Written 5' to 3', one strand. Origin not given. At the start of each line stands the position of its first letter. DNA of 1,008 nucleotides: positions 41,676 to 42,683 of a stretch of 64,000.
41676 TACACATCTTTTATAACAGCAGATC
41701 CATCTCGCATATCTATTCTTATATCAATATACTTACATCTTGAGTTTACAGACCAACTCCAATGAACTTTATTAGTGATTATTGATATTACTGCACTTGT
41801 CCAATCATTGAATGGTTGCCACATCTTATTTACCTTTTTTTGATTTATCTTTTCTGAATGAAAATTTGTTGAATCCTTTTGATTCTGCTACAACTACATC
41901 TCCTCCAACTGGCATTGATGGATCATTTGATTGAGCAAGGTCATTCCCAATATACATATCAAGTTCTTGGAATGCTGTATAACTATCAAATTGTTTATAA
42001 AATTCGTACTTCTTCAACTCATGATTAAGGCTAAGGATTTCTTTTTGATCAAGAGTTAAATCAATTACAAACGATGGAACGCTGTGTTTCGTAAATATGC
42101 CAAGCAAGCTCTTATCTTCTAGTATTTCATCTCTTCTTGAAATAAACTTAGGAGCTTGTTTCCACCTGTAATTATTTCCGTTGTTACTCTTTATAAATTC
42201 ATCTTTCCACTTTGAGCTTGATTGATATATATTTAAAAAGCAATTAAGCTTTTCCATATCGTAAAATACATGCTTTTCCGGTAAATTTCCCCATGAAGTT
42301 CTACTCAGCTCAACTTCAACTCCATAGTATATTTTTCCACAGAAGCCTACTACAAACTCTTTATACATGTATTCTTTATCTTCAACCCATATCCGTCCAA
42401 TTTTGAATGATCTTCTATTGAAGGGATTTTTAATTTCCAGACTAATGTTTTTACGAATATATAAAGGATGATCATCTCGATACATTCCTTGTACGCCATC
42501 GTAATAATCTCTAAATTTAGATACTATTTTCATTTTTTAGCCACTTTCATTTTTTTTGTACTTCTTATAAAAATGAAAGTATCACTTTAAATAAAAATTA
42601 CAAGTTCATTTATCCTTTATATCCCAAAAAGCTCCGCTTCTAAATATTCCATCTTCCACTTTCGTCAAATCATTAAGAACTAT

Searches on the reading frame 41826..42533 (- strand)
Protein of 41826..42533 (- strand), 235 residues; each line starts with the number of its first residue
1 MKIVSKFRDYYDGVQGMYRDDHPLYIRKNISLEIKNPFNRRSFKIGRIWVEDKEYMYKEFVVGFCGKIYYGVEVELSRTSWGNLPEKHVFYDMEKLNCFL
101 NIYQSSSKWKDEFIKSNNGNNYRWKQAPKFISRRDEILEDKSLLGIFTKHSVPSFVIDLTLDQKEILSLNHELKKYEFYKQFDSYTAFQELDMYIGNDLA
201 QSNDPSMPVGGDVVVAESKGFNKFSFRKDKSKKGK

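Call 22: search_protein_families(library=pfam, proteins=[window:41826-42533:-], max_evalue=0.01)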
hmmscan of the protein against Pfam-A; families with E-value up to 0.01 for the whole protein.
window:41826-42533:- (235 aa): 0 families

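Call 23: search_protein_families(library=phrogs, proteins=[window:41826-42533:-])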
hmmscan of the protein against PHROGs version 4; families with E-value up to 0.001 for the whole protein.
window:41826-42533:- (235 aa): 1 family
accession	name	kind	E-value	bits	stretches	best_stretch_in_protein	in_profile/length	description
phrog_4243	-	unknown function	1e-12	49.8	1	1-230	1-231/232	-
